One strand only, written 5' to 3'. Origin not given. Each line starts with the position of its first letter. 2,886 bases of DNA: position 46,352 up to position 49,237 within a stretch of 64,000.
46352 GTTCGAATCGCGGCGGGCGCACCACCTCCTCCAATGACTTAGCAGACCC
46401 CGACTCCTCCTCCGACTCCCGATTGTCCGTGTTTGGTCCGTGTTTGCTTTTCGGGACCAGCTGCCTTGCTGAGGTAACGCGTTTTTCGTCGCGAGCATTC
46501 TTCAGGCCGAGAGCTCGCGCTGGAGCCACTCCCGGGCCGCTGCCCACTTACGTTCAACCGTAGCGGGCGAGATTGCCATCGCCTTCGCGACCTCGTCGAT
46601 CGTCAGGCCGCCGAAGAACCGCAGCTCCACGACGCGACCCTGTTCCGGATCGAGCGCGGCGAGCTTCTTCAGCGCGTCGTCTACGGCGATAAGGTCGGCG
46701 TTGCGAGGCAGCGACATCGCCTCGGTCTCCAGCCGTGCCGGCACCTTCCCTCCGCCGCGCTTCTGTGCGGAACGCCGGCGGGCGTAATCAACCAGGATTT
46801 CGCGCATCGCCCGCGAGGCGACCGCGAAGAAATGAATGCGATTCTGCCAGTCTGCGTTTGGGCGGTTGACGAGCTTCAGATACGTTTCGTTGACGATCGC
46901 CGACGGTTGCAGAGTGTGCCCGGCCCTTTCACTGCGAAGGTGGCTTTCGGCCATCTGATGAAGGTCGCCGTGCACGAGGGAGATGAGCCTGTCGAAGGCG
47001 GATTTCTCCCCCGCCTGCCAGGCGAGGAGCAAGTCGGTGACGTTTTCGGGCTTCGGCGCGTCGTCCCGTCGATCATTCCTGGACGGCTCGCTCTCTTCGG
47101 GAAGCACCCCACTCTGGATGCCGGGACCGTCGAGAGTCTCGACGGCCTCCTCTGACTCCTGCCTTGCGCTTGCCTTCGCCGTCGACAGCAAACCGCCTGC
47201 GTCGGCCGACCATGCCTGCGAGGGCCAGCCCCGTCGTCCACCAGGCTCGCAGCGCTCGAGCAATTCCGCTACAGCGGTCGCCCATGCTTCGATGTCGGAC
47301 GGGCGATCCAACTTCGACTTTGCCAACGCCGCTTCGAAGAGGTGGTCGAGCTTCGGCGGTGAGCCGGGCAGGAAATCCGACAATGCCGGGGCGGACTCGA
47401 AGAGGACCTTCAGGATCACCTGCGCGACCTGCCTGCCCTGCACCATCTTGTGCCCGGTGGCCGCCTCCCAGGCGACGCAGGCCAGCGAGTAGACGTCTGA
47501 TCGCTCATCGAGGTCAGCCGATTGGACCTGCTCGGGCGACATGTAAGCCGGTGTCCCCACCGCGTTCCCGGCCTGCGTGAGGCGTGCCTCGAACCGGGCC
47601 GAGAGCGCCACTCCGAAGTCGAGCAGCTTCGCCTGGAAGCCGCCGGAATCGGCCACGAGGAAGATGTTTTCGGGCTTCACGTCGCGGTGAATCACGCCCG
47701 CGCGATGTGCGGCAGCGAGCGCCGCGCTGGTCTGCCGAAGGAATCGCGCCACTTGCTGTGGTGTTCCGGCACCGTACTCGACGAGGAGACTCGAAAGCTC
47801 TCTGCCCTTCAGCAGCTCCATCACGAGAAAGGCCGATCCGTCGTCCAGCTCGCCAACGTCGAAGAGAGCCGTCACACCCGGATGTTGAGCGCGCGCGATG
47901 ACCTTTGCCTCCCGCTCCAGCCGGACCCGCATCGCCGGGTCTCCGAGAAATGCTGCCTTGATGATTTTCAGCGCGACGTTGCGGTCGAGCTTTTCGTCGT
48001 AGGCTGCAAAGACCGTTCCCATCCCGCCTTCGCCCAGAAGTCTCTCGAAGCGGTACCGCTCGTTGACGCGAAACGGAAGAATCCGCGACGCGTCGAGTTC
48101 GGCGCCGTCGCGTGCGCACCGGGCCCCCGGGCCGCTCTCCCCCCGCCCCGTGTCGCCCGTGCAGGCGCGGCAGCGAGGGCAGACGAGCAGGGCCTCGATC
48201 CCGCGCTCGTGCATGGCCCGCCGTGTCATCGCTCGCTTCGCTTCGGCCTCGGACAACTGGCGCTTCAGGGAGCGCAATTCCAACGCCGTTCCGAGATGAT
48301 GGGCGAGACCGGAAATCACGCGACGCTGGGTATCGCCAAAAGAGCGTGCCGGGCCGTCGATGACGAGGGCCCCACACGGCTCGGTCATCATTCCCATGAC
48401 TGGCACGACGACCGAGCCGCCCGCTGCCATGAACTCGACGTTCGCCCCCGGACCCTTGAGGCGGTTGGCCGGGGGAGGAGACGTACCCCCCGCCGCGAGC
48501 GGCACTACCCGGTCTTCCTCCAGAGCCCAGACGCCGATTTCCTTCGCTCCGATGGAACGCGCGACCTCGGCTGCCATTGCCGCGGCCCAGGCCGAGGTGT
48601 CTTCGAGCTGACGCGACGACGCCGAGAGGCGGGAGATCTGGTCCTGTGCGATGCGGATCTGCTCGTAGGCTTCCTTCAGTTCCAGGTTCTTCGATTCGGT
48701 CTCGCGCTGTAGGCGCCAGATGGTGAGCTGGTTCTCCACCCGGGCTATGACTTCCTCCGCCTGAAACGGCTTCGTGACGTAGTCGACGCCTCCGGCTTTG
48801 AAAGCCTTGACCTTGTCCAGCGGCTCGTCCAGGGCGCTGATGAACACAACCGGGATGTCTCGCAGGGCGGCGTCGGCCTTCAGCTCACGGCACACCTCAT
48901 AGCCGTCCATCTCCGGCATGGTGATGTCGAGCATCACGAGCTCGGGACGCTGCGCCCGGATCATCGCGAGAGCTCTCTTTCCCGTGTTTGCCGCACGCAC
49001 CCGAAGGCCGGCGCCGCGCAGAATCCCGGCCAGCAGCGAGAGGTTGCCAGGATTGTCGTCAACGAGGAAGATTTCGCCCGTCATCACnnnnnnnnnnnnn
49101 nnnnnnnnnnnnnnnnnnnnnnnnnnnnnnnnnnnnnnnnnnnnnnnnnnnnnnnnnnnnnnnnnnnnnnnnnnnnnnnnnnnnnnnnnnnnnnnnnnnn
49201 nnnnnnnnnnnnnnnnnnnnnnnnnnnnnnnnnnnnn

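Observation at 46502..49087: One polypeptide joins a two-component receiver, a GAF-like module, an apparently active Hanks kinase and an ECF sigma factor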

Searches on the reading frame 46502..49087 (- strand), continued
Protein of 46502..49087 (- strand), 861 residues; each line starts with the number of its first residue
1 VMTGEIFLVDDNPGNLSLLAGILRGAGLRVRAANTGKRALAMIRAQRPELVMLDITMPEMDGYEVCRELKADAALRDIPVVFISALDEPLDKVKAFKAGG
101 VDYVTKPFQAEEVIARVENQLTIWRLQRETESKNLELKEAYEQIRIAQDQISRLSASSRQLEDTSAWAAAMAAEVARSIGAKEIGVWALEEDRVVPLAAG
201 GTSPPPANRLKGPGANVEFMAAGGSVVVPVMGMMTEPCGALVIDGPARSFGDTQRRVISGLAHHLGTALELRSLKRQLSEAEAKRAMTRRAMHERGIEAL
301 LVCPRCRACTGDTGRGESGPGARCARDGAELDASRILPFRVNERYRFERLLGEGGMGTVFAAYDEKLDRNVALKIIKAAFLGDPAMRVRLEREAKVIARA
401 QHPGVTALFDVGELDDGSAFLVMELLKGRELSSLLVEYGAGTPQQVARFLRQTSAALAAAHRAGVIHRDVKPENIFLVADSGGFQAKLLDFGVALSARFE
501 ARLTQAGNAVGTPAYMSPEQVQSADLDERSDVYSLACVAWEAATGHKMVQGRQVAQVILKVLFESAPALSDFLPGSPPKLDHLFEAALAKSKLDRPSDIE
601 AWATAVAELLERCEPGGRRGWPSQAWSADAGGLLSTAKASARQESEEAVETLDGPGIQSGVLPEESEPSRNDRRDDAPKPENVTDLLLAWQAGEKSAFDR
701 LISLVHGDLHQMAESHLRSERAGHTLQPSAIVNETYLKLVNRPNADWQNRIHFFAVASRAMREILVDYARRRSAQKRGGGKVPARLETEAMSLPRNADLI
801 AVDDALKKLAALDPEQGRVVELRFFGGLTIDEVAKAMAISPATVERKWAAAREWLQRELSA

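Call 45: predict_structure(alignment_id=A3)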
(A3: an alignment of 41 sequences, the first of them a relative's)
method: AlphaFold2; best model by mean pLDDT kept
length: 860 residues; sequences in the alignment: 41
mean_pLDDT: 79.6   pTM: 0.54
mean pLDDT of the five models: 79.6, 79.2, 76.9, 76.4, 75.5
residues with pLDDT >= 90: 375; 70-90: 257; 50-70: 134; < 50: 94
segments of 3 or more residues with pLDDT < 50: 493-508, 631-679, 719-721, 775-790
pLDDT, mean of each block of 10 residues (from residue 1): 86 94 94 95 95 94 97 95 87 93 93 94 84 74 61 51 86 90 93 89 90 84 91 88 79 88 88 81 86 93 94 68 90 91 95 88 96 89 76 81 91 90 93 94 96 95 88 93 90 49 43 91 91 98 93 85 94 92 98 97 97 82 74 35 33 29 33 40 71 71 66 59 55 63 65 67 63 46 45 55 68 80 74 85 86 65
secondary structure, 60 per line:
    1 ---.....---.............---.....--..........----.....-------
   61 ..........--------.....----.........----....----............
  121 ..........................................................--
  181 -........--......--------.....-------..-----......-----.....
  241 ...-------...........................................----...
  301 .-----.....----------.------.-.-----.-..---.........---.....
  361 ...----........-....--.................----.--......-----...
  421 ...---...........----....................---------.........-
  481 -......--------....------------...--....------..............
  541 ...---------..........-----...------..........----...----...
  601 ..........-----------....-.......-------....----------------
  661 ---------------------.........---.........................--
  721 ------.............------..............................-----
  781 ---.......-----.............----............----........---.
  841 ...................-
elements in order (helices of 4 or more, strands of 3 or more residues): E4-8 H12-24 E28-32 H35-44 E49-53 H61-70 E79-83 H88-96 E101-104 H109-178 E182-189 E192-197 H206-210 E225-230 E236-243 H251-293 E298-301 E307-311 E344-352 E356-363 E368-375 H377-380 H383-399 E407-412 E418-423 E427-429 H430-437 H442-461 E474-479 E482-487 H496-499 H517-520 H527-543 H553-562 H577-586 H598-610 H622-625 H627-633 H641-644 H682-690 H694-718 H727-739 H746-775 H784-790 H796-808 H813-824 H829-836 H840-859

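Call 57: fold_search(model_id=the predicted structure, library=pdb)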
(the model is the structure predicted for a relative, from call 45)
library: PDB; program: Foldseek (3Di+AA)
matches with E <= 10: 2000; with E <= 0.001: 1998
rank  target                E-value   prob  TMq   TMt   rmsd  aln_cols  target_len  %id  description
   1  3ori_A                1.1e-20  1.00  0.28  0.85   3.7       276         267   32  Mycobacterium tuberculosis PknB kinase domain L33D mutant (crystal form 1) (released 2010-12-15)
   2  5u94                  1.6e-20  1.00  0.29  0.90   2.7       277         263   32  Crystal structure of the Mycobacterium tuberculosis PASTA kinase PknB in complex with the potential theraputic kinase in (released 2017-12-20)
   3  6b2p                  1.8e-20  1.00  0.28  0.91   2.1       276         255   32  Dual Inhibition of the Essential Protein Kinases A and B in Mycobacterium tuberculosis (released 2018-02-14)
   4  3orp                  2.2e-20  1.00  0.28  0.81   4.0       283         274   31  Mycobacterium tuberculosis PknB kinase domain L33D mutant (crystal form 5) (released 2010-12-15)
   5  3f61                  2.7e-20  1.00  0.27  0.80   4.1       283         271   31  Crystal Structure of M. tuberculosis PknB Leu33Asp/Val222Asp double mutant in complex with ADP (released 2008-12-02)
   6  3orm                  2.8e-20  1.00  0.28  0.85   3.7       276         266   32  Mycobacterium tuberculosis PknB kinase domain D76A mutant (released 2010-12-15)
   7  4ow8                  3.3e-20  1.00  0.29  0.87   3.0       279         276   37  Crystal structure of kinase domain of PknA from Mtb (released 2015-02-04)
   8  6i2p_A                4.7e-20  1.00  0.28  0.82   4.5       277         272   32  Crystal structure of the Mycobacterium tuberculosis PknB kinase domain (L33E mutant) in complex with its substrate Gar (released 2019-05-22)
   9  2fum_C                5.2e-20  1.00  0.28  0.90   2.1       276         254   31  Catalytic domain of protein kinase PknB from Mycobacterium tuberculosis in complex with mitoxantrone (released 2006-08-01)
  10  3ort                  7.4e-20  1.00  0.27  0.80   4.2       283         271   31  Mycobacterium tuberculosis PknB kinase domain L33D mutant (crystal form 6) (released 2010-12-15)
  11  6b2q_C                7.8e-20  1.00  0.28  0.88   3.0       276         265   36  Dual Inhibition of the Essential Protein Kinases A and B in Mycobacterium tuberculosis (released 2018-02-14)
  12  2fum_D                8.2e-20  1.00  0.28  0.89   2.4       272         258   33  Catalytic domain of protein kinase PknB from Mycobacterium tuberculosis in complex with mitoxantrone (released 2006-08-01)
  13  3ork                  8.2e-20  1.00  0.28  0.81   3.8       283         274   31  Mycobacterium tuberculosis PknB kinase domain L33D mutant (crystal form 2) (released 2010-12-15)
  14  3oro                  8.2e-20  1.00  0.28  0.83   4.0       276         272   33  Mycobacterium tuberculosis PknB kinase domain L33D mutant (crystal form 4) (released 2010-12-15)
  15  4x3f_C                1.0e-19  1.00  0.28  0.83   3.7       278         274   36  Crystal structure of the intracellular domain of the M. tuberculosis Ser/Thr kinase PknA (released 2015-01-21)
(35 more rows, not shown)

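Call 63: list_cluster_members(proteins=[P0014, P0005, P0131, P0001, P0002])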
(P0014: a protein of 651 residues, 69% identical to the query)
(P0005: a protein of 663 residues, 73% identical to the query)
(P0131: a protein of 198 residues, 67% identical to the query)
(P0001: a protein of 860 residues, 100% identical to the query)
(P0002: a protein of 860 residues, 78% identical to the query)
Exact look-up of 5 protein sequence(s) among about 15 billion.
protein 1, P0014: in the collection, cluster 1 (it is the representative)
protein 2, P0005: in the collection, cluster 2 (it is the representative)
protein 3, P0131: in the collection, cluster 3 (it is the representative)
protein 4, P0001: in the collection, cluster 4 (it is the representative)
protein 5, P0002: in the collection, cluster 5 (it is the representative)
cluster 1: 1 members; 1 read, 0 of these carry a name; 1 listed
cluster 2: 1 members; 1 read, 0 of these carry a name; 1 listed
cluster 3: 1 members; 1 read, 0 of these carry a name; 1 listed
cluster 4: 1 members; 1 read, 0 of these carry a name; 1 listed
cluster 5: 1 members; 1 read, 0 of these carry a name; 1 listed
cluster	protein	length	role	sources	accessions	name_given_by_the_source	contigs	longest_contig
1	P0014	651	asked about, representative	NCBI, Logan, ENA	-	-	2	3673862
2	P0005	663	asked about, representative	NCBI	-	-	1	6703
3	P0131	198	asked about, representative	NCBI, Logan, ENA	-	-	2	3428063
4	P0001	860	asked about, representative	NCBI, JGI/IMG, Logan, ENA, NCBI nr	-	-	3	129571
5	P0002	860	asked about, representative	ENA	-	-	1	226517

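Call 64: find_encoding_contigs(protein=P0001, flank=3000, max_places=5)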
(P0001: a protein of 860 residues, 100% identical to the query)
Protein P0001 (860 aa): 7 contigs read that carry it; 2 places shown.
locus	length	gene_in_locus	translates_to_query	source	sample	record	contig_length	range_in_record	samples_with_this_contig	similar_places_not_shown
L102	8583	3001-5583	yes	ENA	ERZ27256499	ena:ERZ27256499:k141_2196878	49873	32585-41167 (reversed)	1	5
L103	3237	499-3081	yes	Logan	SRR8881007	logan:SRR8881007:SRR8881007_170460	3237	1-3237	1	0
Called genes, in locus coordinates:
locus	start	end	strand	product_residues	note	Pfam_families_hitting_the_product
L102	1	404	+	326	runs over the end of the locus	PF04392:ABC_sub_bind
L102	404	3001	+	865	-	PF02743:dCache_1, PF17201:Cache_3-Cache_2, PF00672:HAMP, PF00512:HisKA, PF02518:HATPase_c, PF00072:Response_reg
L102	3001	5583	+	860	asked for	PF00072:Response_reg, PF00069:Pkinase, PF07714:PK_Tyr_Ser-Thr, PF06293:Kdo (weak), PF07638:Sigma70_ECF, PF08281:Sigma70_r4_2, PF04545:Sigma70_r4 (weak)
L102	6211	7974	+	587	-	PF01663:Phosphodiest, PF13428:TPR_14 (faint), PF13432:TPR_16 (weak), PF14559:TPR_19 (faint), PF13176:TPR_7 (faint)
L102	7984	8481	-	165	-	-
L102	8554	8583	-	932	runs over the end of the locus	PF13620:CarboxypepD_reg, PF25183:OMP_b-brl_4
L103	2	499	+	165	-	?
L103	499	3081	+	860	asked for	PF00072:Response_reg, PF00069:Pkinase, PF07714:PK_Tyr_Ser-Thr, PF06293:Kdo (weak), PF07638:Sigma70_ECF, PF08281:Sigma70_r4_2, PF04545:Sigma70_r4 (weak)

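Call 69: search_protein_families(library=ncbifam, proteins=[window:46502-49087:-], max_evalue=0.001)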
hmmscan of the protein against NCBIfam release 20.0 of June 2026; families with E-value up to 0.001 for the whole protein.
window:46502-49087:- (861 aa): 126 families (the best 25 are shown)
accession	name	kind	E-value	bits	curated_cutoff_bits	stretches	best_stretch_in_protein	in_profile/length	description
NF033483.0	PknB_PASTA_kin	equivalog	9e-76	256.1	450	1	340-664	4-308/563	Stk1 family PASTA domain-containing Ser/Thr kinase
TIGR02999.1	Sig-70_X6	subfamily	3.8e-62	209.4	126.15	1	682-860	3-183/183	ECF-type sigma factor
NF052427.1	StpK7MSMEG_1200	equivalog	2.5e-53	181.5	900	1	344-598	8-257/601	serine/threonine protein kinase StpK7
TIGR03903.1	TOMM_kin_cyc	equivalog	8.7e-46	156.3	705.75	1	369-609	4-247/1267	TOMM system kinase/cyclase fusion protein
NF047741.1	antiphage_MADS6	equivalog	3.1e-38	131.7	460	2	443-612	298-463/612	methylation-associated defense system protein kinase MAD6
NF053615.1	SerThrKinAfsKStmc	equivalog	2.1e-31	109.3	1300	1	332-643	8-300/809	protein serine/threonine kinase AfsK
NF007135.0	PRK09581.1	equivalog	2.6e-31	109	474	1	2-129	1-128/457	PleD family two-component system response regulator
TIGR02154.1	PhoB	equivalog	2.6e-26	92.3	296.2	1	2-147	1-149/226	phosphate regulon transcriptional regulator PhoB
NF009651.0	PRK13184.1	equivalog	7.8e-26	90.3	839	1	343-541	2-223/932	serine/threonine-protein kinase PknD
NF045944.1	ResRegRpaBCyano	equivalog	2.3e-25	89.3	330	1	8-134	2-123/229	response regulator transcription factor RpaB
NF040689.1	MtrAB_MtrA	equivalog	2.5e-25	89.1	300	1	6-139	1-128/219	MtrAB system response regulator MtrA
NF040534.1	resp_reg_YycF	equivalog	3.9e-25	88.5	340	1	6-148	3-137/231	response regulator YycF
NF008296.0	PRK11083.1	equivalog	6.8e-25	87.8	273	1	2-130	2-127/228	two-component system response regulator CreB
NF033120.0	vanR_FM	exception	9.9e-24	84.2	460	1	5-151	5-147/231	vancomycin resistance response regulator transcription factor, VanR-F/VanR-M family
NF053854.1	RespRegPhoBBctds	equivalog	1.8e-23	83.1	270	1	6-150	1-144/225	two-component system response regulator PhoB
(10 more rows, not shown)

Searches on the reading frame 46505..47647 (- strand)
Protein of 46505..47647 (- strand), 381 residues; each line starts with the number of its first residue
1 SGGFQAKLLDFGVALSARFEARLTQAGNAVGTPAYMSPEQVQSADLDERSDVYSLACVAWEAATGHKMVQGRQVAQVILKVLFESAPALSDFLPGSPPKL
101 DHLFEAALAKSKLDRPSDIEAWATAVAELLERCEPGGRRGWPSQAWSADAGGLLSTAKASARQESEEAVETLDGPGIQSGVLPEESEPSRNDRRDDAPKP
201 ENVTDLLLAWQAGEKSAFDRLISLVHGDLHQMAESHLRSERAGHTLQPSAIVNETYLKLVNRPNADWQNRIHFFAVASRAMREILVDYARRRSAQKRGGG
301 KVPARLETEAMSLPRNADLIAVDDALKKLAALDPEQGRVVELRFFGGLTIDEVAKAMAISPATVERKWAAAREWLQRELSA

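Call 56: find_related_loci(query=window:46505-47527:-, collection=metagenome_contigs, flank=6000)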
Query window:46505-47527:- (341 aa) in metagenome_contigs; peptide patterns used: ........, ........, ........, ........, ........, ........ (x = any residue, [..] = any of these).
186 stretches matched a pattern; 8 encode a relative of the query (tblastn E <= 1e-3); 8 distinct loci.
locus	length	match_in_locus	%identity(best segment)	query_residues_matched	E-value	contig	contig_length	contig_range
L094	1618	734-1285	49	158-340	3e-56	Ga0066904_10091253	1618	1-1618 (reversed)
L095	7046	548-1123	49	151-341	1e-51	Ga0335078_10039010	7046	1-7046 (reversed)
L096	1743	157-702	47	158-339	1e-50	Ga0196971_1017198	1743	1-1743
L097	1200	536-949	49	157-292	1e-36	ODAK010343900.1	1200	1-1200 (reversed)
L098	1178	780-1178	47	158-289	8e-36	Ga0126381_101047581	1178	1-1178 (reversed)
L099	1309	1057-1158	53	292-325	2e-6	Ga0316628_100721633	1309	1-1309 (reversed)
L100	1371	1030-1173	48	292-339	7e-6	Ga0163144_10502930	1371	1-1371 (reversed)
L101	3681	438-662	28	1-75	1e-5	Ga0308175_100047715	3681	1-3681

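Call 60: find_homologous_proteins(query=window:46505-47647:-, max_evalue=1e-20)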
Query window:46505-47647:- (381 aa): 648 proteins with E <= 1e-20 among 8000 candidates; the best 120 are listed.
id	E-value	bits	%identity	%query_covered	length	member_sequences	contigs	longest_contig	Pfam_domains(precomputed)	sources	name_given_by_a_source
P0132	6.5e-73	264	66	47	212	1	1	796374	PF07638.18,PF04545.23,PF08281.19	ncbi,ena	-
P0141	5.6e-72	261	66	48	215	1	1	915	PF07638.18,PF04545.23,PF08281.19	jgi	jgi:RNA polymerase sigma factor (TIGR02999 family)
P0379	1.5e-68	250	60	46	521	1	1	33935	PF07714.24,PF00069.32,PF07638.18,PF04545.23,PF08281.19,PF01636.30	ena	-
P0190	8.1e-66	241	61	51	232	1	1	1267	PF07638.18,PF04545.23,PF08281.19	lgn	-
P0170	8.9e-66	241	62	48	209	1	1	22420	PF07638.18,PF04545.23,PF08281.19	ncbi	-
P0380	2.2e-62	230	52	47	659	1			PF07714.24,PF00069.32,PF03109.23,PF07638.18,PF04545.23,PF08281.19,PF17667.8,PF01636.30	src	-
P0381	4.3e-62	229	59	51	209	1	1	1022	PF07638.18,PF04545.23,PF08281.19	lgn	-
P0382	2.6e-61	226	59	48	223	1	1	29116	PF07638.18,PF04545.23,PF08281.19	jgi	jgi:RNA polymerase sigma factor (TIGR02999 family)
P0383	1.2e-60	224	60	48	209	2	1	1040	PF13384.13,PF07638.18,PF04545.23,PF08281.19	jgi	-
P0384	1.2e-60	224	60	47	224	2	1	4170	PF07638.18,PF04545.23,PF08281.19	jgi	jgi:RNA polymerase sigma-70 factor (ECF subfamily)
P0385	7.3e-60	222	51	62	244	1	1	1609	PF07638.18,PF04545.23,PF08281.19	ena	-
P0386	2.2e-59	220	52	47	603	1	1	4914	PF07714.24,PF00069.32,PF03109.23,PF07638.18,PF04545.23,PF08281.19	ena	-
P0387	7.7e-59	218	58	48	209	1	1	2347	PF07638.18,PF04545.23,PF08281.19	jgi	jgi:RNA polymerase sigma factor (TIGR02999 family)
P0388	1.3e-57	214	57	48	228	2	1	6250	PF07638.18,PF04545.23,PF08281.19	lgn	-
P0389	3.5e-57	213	69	39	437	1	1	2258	PF06293.21,PF07714.24,PF00069.32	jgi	jgi:serine/threonine protein kinase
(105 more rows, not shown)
